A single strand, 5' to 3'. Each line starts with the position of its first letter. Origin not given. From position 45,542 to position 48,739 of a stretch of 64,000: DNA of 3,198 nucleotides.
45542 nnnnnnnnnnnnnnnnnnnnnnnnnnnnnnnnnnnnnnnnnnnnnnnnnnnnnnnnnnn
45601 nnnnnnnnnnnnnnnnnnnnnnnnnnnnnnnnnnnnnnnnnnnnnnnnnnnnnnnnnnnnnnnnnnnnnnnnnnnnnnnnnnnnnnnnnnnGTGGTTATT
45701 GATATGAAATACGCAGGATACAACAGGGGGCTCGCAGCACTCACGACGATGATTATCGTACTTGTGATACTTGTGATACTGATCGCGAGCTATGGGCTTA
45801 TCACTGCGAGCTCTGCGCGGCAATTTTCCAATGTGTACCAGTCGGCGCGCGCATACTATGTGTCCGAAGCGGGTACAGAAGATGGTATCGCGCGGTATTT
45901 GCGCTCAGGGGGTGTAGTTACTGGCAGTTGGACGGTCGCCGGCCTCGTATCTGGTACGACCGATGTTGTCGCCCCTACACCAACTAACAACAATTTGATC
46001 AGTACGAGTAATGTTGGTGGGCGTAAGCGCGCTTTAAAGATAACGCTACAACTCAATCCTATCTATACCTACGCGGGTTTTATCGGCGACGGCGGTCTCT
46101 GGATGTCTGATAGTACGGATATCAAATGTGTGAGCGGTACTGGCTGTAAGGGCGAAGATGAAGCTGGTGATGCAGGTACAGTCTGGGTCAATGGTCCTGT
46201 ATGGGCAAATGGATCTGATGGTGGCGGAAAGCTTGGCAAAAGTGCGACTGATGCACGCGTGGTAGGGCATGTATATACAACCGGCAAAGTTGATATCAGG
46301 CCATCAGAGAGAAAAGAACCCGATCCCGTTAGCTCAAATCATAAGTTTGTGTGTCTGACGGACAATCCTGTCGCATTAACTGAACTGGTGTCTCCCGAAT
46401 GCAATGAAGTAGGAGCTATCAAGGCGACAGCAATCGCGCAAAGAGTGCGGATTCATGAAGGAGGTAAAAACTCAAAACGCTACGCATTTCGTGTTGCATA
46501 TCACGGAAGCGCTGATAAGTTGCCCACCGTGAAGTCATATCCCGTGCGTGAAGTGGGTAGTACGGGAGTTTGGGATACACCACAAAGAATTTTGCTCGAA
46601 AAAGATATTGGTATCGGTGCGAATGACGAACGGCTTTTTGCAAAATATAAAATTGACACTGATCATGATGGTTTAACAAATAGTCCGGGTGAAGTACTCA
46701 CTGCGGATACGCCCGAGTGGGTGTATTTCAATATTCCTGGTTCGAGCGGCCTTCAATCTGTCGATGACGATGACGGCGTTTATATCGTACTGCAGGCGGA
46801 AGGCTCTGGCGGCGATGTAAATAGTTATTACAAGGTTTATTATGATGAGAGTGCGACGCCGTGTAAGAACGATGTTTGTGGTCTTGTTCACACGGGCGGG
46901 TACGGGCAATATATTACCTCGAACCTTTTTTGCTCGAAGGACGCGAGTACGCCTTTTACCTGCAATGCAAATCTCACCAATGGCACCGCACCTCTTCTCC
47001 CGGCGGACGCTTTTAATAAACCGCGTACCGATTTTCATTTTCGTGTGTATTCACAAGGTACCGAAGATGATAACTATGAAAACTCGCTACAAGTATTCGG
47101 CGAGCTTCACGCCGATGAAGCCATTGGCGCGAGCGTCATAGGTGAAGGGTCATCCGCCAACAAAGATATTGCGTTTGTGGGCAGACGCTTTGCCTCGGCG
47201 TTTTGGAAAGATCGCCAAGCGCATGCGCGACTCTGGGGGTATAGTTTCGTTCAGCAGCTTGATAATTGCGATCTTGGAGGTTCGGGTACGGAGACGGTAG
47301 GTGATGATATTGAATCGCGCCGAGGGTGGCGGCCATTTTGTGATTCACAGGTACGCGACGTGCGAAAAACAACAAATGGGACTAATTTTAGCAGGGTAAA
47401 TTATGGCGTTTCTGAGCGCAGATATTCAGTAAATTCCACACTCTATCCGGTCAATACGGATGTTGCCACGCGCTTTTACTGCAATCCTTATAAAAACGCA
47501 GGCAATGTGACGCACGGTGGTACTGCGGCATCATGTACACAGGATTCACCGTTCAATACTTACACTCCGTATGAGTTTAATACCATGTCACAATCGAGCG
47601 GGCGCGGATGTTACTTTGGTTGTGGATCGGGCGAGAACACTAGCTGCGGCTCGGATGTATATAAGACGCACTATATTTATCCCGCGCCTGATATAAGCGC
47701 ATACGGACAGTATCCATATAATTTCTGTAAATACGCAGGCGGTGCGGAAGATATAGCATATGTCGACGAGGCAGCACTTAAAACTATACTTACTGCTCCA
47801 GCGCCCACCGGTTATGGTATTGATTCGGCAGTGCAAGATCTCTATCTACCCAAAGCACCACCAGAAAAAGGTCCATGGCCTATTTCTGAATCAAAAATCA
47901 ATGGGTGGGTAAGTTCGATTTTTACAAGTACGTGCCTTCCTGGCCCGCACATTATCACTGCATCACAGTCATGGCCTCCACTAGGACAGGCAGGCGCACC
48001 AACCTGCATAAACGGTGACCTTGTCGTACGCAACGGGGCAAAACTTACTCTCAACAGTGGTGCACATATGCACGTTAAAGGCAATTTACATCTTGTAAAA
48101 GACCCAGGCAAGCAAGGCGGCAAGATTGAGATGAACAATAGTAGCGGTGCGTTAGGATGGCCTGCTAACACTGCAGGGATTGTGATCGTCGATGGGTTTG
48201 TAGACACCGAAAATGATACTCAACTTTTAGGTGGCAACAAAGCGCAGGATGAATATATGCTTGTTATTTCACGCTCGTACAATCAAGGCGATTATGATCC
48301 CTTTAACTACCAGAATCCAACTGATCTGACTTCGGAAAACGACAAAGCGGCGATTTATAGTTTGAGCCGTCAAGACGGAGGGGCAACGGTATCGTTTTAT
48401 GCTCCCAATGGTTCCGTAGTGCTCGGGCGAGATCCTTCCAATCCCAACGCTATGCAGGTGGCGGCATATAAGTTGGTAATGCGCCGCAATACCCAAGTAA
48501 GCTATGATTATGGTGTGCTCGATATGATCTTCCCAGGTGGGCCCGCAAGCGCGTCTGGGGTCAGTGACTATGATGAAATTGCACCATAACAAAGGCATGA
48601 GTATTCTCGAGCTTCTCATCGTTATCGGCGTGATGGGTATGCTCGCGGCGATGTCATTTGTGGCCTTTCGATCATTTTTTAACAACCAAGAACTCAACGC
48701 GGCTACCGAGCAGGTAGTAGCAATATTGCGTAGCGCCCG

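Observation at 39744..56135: Expanded type IV pilus supercluster with two giant PilX-domain proteins and an embedded two-component system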

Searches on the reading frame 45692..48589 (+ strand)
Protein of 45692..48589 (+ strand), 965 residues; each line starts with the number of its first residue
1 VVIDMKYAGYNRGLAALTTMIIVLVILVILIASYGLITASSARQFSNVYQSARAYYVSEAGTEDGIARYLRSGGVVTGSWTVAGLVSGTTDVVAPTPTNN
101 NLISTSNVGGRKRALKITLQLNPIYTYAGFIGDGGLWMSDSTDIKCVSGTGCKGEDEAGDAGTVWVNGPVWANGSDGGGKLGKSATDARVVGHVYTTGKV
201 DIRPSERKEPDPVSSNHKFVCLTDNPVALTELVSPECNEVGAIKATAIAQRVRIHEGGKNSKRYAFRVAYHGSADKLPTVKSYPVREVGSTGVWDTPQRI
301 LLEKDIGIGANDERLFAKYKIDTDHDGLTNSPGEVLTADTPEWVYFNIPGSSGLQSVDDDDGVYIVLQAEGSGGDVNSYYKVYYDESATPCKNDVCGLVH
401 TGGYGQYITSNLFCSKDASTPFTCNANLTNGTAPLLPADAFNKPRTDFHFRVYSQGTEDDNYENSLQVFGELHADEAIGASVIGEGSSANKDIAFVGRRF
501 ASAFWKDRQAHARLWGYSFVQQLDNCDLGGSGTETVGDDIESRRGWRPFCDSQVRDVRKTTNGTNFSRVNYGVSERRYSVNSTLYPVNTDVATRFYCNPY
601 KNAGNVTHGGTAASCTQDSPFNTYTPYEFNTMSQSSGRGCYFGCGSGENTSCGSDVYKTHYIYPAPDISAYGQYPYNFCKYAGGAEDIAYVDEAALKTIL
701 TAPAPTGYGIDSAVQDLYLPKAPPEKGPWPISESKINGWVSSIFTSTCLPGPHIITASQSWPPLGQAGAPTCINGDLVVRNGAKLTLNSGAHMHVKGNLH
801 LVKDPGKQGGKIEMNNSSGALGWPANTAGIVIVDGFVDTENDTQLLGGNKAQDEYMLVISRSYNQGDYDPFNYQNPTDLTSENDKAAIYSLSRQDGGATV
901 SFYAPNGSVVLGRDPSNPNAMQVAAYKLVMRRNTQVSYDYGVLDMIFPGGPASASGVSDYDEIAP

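Call 4: search_protein_families(library=pfam, proteins=[window:45692-48589:+], max_evalue=0.1)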
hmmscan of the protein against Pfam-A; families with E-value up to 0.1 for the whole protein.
window:45692-48589:+ (965 aa): 0 families

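Call 13: find_homologous_proteins(query=window:45692-48589:+, max_evalue=0.001)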
Query window:45692-48589:+ (965 aa): 9 proteins with E <= 0.001 among 8000 candidates.
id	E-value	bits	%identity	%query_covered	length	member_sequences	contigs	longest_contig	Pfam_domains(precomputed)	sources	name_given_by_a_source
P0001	0.0e+0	2239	100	100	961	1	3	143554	-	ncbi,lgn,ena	ncbi:MAG: hypothetical protein AAB417_00670 [Patescibacteria group bacterium]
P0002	0.0e+0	1954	88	99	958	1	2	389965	-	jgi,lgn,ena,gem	-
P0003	0.0e+0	1461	70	100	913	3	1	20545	-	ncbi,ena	-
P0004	0.0e+0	1359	65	100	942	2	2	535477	-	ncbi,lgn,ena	-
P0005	0.0e+0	1093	73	71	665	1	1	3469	-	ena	-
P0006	0.0e+0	1017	54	99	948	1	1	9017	-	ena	-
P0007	5.0e-245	834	46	99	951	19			-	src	-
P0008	1.0e-224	767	44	100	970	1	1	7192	-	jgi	jgi:hypothetical protein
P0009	4.2e-153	530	43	73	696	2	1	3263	-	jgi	-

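Call 17: find_encoding_contigs(protein=P0002, flank=10000, max_places=2)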
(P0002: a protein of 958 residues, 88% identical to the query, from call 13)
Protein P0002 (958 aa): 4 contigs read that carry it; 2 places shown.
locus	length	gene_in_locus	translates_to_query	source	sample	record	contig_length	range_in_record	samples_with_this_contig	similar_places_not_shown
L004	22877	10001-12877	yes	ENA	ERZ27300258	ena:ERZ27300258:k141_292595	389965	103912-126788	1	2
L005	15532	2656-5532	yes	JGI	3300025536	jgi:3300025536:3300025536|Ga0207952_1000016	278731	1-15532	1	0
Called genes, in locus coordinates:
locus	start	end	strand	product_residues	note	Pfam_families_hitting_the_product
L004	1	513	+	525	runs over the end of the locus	PF01676:Metalloenzyme, PF06415:iPGM_N, PF01663:Phosphodiest (weak)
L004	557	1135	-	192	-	PF00574:CLP_protease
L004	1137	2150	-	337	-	PF05697:Trigger_N, PF05698:Trigger_C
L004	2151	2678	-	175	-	PF00719:Pyrophosphatase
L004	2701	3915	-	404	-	PF08529:NusA_N, PF00575:S1 (faint), PF13184:KH_NusA_1st, PF26594:KH_NusA_2nd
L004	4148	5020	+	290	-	PF00512:HisKA, PF02518:HATPase_c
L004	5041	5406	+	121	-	PF00072:Response_reg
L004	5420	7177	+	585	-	PF05157:MshEN, PF00437:T2SSE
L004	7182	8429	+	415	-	PF00482:T2SSF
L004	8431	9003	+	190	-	-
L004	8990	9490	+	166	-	-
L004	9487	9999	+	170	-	PF07963:N_methyl (weak)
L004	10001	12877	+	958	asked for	-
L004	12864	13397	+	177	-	-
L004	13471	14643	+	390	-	PF07963:N_methyl (weak), PF13385:Laminin_G_3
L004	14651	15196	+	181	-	-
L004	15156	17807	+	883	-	-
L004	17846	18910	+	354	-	PF11104:PilM_2, PF14450:FtsA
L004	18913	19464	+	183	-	PF05137:PilN (weak)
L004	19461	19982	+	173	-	-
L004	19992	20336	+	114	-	-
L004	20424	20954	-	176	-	PF00929:RNase_T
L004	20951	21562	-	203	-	PF02163:Peptidase_M50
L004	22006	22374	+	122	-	-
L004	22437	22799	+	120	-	-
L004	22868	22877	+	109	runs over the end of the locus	-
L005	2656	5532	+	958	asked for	-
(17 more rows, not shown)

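Call 18: find_encoding_contigs(protein=P0004, flank=10000, max_places=2)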
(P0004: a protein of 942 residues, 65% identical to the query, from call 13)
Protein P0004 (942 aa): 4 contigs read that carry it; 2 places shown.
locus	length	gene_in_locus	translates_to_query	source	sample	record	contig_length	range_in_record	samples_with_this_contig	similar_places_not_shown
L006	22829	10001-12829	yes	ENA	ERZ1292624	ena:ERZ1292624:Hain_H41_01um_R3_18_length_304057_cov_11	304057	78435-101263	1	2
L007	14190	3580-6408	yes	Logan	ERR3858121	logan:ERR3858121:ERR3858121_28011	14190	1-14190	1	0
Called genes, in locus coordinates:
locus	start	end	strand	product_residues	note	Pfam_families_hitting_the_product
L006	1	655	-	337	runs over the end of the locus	PF05697:Trigger_N, PF05698:Trigger_C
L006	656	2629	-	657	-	PF03030:H_PPase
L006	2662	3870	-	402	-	PF08529:NusA_N, PF00575:S1 (faint), PF13184:KH_NusA_1st, PF26594:KH_NusA_2nd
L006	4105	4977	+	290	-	PF00512:HisKA, PF02518:HATPase_c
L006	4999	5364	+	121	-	PF00072:Response_reg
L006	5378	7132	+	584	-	PF05157:MshEN, PF00437:T2SSE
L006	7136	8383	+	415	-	PF28597:T2SSF_N (weak), PF00482:T2SSF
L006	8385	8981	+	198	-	-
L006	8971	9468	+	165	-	-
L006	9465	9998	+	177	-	-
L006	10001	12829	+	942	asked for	-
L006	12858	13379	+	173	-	-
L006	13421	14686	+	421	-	PF07953:Toxin_R_bind_N (weak), PF13385:Laminin_G_3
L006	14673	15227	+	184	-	-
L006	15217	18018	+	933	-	-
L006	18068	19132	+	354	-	PF11104:PilM_2, PF14450:FtsA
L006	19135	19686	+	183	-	PF05137:PilN (weak)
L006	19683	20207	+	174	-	-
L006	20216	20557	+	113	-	-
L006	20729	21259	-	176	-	PF00929:RNase_T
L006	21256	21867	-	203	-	PF02163:Peptidase_M50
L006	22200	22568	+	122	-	-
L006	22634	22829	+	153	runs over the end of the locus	-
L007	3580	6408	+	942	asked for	-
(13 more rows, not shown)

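Call 24: search_protein_families(library=pfam, alignment_id=A1, max_evalue=10)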
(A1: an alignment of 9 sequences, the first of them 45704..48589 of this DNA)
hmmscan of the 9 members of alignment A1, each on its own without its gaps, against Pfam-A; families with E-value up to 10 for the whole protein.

A. member 1, window:45704-48589:+ (961 aa): 0 families

B. families by the number of members that match (of 9 scanned): 4 families
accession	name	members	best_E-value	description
PF01416.25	PseudoU_synth_1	1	0.018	tRNA pseudouridine synthase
PF20363.3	DUF6658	1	0.097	Family of unknown function (DUF6658)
PF01238.27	PMI_typeI_C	1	0.18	Phosphomannose isomerase type I C-terminal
PF14341.11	PilX_N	1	0.19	PilX N-terminal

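Call 33: search_protein_families(library=ncbifam, proteins=[window:45704-48589:+], max_evalue=0.1)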
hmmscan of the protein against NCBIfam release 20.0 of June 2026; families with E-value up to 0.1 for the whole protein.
window:45704-48589:+ (961 aa): 0 families

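Call 35: search_protein_families(library=pfam, proteins=[L004:13471-14643:+, L006:13421-14686:+], max_evalue=10)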
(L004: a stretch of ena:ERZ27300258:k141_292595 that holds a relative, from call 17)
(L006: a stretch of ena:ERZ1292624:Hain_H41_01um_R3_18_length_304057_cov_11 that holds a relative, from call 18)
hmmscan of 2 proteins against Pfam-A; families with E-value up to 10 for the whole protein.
L004:13471-14643:+ (390 aa): 6 families
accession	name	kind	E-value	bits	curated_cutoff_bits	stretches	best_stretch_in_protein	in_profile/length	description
PF13385.13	Laminin_G_3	-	9.4e-20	71.7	27.6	1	155-291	9-150/151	Concanavalin A-like lectin/glucanases superfamily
PF07963.17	N_methyl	-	2.8e-07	30.3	21.2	1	1-25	1-25/27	Prokaryotic N-terminal methylation motif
PF00354.24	Pentaxin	-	0.0046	17.1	25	1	177-298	39-170/194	Pentaxin family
PF23063.1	CUB_M02D8_5_4th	-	0.049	14.3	30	1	179-224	67-110/123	M02D8_5-like, fourth CUB domain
PF19559.6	DUF6081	-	0.079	12.6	25.9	1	223-249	177-203/272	Family of unknown function (DUF6081)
PF06832.18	BiPBP_C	-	0.16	12.3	26.8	1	227-266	34-74/90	Penicillin-Binding Protein C-terminus Family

L006:13421-14686:+ (421 aa): 4 families
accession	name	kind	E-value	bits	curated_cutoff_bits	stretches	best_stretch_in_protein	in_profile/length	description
PF13385.13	Laminin_G_3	-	2e-22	80.4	27.6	1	153-310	4-150/151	Concanavalin A-like lectin/glucanases superfamily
PF07953.20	Toxin_R_bind_N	-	1.2e-05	25.5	23.8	1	117-268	3-161/191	Clostridium neurotoxin, N-terminal receptor binding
PF07963.17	N_methyl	-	0.00037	20.4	21.2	1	5-24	5-24/27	Prokaryotic N-terminal methylation motif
PF02973.23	Sialidase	-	0.0098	15.9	26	1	239-311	111-182/189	Sialidase, N-terminal domain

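Call 38: search_protein_representatives(alignment_id=A1)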
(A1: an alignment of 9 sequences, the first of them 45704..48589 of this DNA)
Query: 9 sequences, 931 profile positions. Proteins with E-value up to 0.001 (for the whole library): 556; up to 1e-10: 144; up to 1e-30: 6. The best 150 are listed.
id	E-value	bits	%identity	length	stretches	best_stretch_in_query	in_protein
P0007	0.0e+00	1522.3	-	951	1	2-931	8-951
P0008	0.0e+00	1475.4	-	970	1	2-931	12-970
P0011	7.5e-205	699.3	-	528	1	6-515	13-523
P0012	4.3e-182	624.0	-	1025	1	8-929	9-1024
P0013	1.9e-149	516.0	-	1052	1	6-929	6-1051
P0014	2.5e-82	293.9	-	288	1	662-931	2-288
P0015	2.5e-25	105.2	-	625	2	4-200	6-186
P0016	4.2e-25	104.5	-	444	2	5-208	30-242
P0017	1.5e-24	102.7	-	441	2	692-929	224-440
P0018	2.0e-22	95.6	-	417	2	3-160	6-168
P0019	6.7e-22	93.9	-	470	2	3-168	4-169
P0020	1.4e-21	92.9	-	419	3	4-191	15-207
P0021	1.8e-21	92.5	-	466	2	6-142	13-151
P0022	4.5e-21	91.1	-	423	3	3-182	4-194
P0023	8.6e-21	90.2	-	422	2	6-192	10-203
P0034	5.2e-19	84.3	-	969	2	691-929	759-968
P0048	1.0e-17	80.0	-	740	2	697-928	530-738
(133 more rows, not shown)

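Call 40: predict_structure(alignment_id=A1)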
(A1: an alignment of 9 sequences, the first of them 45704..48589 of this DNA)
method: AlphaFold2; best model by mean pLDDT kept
length: 961 residues; sequences in the alignment: 9
mean_pLDDT: 37.1   pTM: 0.33
mean pLDDT of the five models: 37.1, 36.3, 35.4, 31.1, 30.5
residues with pLDDT >= 90: 0; 70-90: 75; 50-70: 93; < 50: 793
segments of 3 or more residues with pLDDT < 50: 1-14, 16-693, 698-730, 813-815, 865-876, 891-894, 911-916, 921-923, 928-961
pLDDT, mean of each block of 10 residues (from residue 1): 38 45 38 26 28 29 32 31 26 28 27 27 30 34 34 31 34 26 32 31 31 38 39 40 33 27 35 35 34 34 35 29 30 27 29 29 34 36 30 28 35 32 28 27 22 27 25 25 25 23 23 21 25 28 23 24 27 25 26 26 28 26 27 27 29 25 25 27 32 46 41 31 36 57 74 80 66 85 74 83 81 54 64 75 61 67 49 44 63 55 56 47 48 34 30 26 28
secondary structure, 60 per line:
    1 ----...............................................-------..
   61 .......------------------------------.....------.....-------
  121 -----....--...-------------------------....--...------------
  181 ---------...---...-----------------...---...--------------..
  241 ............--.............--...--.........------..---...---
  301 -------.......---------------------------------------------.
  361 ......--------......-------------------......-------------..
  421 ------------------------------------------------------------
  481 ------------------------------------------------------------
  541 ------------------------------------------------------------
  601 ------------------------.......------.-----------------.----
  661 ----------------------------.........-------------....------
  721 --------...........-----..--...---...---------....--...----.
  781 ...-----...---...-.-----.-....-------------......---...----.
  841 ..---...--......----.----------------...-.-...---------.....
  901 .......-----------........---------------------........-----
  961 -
elements in order (helices of 4 or more, strands of 3 or more residues): H5-51 H59-67 E98-102 E109-113 E126-129 E132-134 E160-163 E166-168 E190-192 E196-198 E216-218 E239-252 E255-267 E275-283 E295-297 E308-310 H311-314 E360-366 E375-380 E400-405 H625-631 H689-697 H711-714 H729-739 E749-751 E755-757 E767-770 E773-775 E780-783 E789-791 E795-797 E807-810 E824-829 E833-835 E840-842 E851-856 E884-886 E896-907 E919-926 E948-955

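Call 41: search_protein_families(library=pfam, alignment_id=A3, max_evalue=0.01)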
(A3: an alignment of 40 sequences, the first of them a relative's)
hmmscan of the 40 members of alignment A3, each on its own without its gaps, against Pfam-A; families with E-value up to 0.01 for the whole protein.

A. member 1, P0018 (417 aa): 0 families

B. families by the number of members that match (of 40 scanned): 7 families
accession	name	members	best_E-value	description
PF14341.11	PilX_N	12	1.7e-10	PilX N-terminal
PF18886.6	DUF5649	6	4.2e-05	Repeats of unknown function (DUF5649)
PF04519.19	Bactofilin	3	8.6e-08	Polymer-forming cytoskeletal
PF13313.11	DUF4082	2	0.0002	Domain of unknown function (DUF4082)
PF23981.1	DUF7305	2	0.00088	Domain of unknown function (DUF7305)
PF05751.16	FixH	1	0.0018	FixH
PF18560.7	Lectin_like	1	0.0031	Lectin like domain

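Call 42: search_solved_structures(query=A3, max_evalue=10)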
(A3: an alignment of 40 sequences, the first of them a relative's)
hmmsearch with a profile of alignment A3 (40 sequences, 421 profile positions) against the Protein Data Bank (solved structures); distinct sequences matched with E-value up to 10: 2.
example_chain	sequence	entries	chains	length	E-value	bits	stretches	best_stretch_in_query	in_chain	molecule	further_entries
9i5v_L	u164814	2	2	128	0.11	14.5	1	346-411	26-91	Small ribosomal subunit protein uS11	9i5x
6qvi_A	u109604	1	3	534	0.77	11.8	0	43-60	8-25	ComZ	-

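Call 83: list_cluster_members(proteins=[P0012, P0013, P0015, P0016, P0018, P0020, P0034, P0048])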
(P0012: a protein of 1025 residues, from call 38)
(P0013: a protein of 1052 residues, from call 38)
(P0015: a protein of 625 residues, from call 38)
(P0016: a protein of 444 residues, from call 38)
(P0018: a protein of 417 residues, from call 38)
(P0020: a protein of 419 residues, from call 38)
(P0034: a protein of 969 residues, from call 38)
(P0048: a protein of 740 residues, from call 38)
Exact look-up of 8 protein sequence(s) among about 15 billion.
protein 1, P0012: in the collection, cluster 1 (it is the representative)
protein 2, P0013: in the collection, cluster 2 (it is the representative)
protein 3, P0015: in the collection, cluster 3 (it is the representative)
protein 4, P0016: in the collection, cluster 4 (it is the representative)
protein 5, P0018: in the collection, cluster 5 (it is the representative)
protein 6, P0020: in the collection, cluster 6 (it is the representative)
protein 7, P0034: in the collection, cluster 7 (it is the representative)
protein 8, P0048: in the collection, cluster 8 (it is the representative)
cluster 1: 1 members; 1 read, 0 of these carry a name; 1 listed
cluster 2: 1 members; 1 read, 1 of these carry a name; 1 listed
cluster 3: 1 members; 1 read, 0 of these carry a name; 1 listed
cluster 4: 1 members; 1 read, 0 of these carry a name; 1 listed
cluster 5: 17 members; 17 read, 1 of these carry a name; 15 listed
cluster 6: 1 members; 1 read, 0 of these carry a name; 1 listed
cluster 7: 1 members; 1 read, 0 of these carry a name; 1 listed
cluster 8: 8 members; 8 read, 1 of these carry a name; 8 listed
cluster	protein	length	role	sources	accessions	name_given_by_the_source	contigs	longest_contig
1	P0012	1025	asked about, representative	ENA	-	-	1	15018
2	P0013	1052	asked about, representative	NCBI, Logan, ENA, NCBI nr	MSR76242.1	MAG: hypothetical protein EXS68_01455 [Candidatus Ryanbacteria bacterium] | hypothetical protein [Candidatus Ryanbacteria bacterium]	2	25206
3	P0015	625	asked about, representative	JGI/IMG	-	-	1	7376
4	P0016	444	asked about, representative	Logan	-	-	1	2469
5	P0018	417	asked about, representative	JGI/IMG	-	-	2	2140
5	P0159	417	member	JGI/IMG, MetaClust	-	\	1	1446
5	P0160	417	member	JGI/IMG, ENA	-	-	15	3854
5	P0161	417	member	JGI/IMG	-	-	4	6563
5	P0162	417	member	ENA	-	-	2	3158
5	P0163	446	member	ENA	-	-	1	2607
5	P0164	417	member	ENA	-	-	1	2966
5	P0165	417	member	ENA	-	-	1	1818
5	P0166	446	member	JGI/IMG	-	-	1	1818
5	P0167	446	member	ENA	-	-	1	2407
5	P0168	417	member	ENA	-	-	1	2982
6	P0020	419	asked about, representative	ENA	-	-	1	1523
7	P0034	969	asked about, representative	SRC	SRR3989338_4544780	-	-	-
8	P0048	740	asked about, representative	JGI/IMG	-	-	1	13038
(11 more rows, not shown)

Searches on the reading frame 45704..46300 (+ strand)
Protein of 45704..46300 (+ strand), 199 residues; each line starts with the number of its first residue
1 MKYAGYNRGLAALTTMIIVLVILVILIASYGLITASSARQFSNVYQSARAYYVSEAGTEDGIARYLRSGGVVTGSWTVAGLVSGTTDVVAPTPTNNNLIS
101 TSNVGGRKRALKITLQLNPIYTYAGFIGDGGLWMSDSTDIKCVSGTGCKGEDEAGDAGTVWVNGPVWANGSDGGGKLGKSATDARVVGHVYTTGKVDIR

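Call 35: search_protein_families(library=pfam, proteins=[window:45704-46300:+], max_evalue=10)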
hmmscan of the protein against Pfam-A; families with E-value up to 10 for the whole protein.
window:45704-46300:+ (199 aa): 1 family
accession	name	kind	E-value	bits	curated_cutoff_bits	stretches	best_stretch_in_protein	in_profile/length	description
PF14341.11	PilX_N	-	0.59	10.6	25.5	1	9-58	2-50/51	PilX N-terminal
